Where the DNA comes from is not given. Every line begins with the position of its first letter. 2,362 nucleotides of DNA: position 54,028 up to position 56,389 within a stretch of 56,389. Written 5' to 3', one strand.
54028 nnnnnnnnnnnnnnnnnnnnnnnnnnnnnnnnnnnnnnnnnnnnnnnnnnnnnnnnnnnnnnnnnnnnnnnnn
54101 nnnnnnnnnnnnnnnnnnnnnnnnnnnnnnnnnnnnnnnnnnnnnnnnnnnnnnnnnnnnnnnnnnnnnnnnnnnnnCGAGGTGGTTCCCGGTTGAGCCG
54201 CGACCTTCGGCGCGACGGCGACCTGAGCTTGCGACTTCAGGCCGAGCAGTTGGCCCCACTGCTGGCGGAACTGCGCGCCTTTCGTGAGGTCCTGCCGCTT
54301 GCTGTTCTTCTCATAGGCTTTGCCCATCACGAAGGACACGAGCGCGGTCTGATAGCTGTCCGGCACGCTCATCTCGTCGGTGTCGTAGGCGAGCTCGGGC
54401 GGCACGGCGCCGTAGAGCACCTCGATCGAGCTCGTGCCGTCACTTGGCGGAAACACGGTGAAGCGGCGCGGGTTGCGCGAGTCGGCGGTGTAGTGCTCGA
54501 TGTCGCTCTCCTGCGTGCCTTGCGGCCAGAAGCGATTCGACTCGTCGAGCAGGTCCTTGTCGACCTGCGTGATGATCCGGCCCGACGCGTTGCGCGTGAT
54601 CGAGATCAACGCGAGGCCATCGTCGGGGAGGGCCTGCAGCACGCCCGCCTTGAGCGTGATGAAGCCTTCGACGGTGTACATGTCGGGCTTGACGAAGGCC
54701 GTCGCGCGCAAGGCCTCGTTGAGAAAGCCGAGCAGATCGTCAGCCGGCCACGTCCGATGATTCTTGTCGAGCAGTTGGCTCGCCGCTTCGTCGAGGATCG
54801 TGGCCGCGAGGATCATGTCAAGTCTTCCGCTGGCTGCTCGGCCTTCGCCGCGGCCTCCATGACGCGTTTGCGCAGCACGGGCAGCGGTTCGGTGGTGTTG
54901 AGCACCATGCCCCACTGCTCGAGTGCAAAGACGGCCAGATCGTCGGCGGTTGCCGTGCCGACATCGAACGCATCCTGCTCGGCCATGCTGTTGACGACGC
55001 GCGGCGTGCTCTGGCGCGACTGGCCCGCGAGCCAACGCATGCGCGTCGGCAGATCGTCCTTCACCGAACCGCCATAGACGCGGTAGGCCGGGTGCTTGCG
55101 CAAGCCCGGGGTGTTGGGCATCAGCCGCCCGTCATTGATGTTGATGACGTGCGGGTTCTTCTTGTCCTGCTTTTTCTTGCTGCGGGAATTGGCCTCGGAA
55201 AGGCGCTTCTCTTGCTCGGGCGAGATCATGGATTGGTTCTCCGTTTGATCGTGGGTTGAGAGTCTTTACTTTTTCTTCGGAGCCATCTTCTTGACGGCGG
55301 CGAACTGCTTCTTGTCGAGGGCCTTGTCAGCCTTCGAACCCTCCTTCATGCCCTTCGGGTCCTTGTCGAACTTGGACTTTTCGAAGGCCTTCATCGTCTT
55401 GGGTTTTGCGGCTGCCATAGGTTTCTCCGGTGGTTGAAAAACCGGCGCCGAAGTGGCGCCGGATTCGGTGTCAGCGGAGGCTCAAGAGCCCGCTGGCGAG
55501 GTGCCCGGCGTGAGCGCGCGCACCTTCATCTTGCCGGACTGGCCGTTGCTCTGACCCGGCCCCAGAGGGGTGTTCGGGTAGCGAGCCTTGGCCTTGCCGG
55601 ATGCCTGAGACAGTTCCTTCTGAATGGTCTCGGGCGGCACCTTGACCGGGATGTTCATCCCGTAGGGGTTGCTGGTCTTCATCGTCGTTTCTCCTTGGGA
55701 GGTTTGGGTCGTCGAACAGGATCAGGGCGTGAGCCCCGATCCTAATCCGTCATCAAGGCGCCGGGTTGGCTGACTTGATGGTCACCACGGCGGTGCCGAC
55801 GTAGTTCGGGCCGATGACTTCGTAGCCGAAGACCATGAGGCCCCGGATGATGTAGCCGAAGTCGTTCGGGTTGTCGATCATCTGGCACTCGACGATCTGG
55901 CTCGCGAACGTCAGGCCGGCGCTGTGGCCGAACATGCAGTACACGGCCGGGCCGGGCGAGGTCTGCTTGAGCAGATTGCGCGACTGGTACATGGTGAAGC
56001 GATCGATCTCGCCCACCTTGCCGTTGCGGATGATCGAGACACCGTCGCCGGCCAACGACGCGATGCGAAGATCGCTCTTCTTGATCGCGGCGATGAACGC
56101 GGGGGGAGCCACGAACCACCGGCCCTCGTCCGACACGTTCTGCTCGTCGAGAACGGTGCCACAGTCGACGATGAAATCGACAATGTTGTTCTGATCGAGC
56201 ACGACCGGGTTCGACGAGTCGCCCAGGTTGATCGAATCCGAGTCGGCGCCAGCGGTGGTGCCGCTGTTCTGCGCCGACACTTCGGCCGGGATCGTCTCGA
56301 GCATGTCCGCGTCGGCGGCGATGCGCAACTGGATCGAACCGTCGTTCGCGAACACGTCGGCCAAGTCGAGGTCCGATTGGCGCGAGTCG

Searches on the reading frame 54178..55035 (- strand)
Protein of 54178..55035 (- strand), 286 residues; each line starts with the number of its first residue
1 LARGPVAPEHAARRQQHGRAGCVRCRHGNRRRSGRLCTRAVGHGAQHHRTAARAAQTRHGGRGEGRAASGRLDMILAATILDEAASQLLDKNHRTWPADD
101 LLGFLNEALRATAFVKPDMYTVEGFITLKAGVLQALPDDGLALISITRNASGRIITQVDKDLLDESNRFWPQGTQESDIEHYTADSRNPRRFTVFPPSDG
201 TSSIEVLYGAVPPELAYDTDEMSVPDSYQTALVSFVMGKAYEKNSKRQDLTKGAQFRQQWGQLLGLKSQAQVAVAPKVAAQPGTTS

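Call 86: search_protein_families(library=phrogs, max_evalue=0.001, proteins=[window:54178-55035:-])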
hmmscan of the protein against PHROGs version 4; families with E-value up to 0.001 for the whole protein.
window:54178-55035:- (286 aa): 3 families
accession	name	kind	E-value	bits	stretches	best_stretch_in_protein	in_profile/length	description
phrog_399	-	head and packaging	5.3e-42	144.9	1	75-277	2-210/220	structural protein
phrog_2125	-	head and packaging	1e-06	29.6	1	198-271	139-215/234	virion structural protein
phrog_2941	-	head and packaging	2.1e-06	28.5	1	81-242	9-165/208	virion structural protein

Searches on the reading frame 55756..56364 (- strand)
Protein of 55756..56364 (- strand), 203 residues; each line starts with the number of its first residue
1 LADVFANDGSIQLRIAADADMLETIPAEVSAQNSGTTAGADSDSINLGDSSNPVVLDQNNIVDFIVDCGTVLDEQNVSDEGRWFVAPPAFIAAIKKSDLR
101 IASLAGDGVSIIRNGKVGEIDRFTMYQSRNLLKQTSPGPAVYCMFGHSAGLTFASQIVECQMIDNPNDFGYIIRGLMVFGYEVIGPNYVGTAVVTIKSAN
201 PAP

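Call 86: search_protein_families(library=phrogs, max_evalue=0.001, proteins=[window:55756-56364:-])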
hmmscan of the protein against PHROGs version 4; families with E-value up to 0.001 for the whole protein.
window:55756-56364:- (203 aa): 1 family
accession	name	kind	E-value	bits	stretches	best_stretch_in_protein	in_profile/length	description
phrog_267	-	head and packaging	1.4e-24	88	1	11-198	140-329/410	major head protein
